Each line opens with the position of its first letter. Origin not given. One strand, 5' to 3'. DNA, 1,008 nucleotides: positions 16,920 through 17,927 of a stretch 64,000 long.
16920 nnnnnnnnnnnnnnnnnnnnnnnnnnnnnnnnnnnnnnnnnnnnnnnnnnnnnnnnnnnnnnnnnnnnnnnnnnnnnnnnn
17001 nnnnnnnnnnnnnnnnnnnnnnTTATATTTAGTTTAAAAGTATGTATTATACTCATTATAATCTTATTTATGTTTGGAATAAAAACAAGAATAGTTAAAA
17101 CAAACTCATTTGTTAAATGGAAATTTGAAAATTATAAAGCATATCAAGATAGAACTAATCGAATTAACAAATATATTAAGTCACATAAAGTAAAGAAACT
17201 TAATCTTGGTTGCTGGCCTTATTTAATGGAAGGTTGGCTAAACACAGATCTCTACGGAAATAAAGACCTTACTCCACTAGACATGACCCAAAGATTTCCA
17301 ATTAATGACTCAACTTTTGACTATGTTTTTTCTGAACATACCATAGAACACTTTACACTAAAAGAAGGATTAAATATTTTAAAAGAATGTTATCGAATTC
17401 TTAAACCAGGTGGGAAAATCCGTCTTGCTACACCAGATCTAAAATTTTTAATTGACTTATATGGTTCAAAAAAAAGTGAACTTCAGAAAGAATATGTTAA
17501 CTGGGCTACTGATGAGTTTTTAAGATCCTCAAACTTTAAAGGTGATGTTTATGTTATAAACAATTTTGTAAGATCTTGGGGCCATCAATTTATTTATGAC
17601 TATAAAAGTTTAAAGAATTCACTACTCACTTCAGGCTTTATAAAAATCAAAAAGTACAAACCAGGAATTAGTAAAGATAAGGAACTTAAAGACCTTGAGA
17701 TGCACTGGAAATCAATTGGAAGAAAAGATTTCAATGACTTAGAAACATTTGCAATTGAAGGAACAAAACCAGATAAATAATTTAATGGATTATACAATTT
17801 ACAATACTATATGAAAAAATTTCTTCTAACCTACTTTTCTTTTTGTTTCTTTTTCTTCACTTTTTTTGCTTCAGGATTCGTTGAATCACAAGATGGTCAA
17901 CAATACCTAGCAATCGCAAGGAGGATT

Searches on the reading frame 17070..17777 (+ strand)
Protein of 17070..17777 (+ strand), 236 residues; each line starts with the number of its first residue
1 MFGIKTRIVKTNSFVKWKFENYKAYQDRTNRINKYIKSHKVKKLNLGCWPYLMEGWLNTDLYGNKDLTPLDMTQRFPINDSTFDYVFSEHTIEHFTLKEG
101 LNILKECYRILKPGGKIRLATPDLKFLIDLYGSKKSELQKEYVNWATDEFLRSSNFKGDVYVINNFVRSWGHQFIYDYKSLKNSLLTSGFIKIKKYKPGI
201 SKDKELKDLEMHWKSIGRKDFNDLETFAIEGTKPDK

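Call 20: search_protein_families(library=pfam, proteins=[window:17070-17777:+], max_evalue=0.01)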
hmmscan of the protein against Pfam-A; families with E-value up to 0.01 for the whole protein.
window:17070-17777:+ (236 aa): 7 families
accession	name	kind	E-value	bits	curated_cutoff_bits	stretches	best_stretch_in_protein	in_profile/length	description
PF08241.18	Methyltransf_11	-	1.4e-09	38.9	21.2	1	71-117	50-93/95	Methyltransferase domain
PF20922.3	Anamorsin_N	-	4.5e-09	36.7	27.1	1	77-121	46-89/163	Anamorsin, N-terminal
PF13649.12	Methyltransf_25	-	9.5e-07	29.9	27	1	71-115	54-97/97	Methyltransferase domain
PF08242.18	Methyltransf_12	-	0.00011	23.4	30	1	66-117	52-98/98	Methyltransferase domain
PF13847.12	Methyltransf_31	-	0.00012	22.3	27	1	71-140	62-127/145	Methyltransferase domain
PF13489.12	Methyltransf_23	-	0.0012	19.1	27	1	79-145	78-132/164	Methyltransferase domain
PF01209.24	Ubie_methyltran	-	0.0029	17.4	20.1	1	74-118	108-150/233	ubiE/COQ5 methyltransferase family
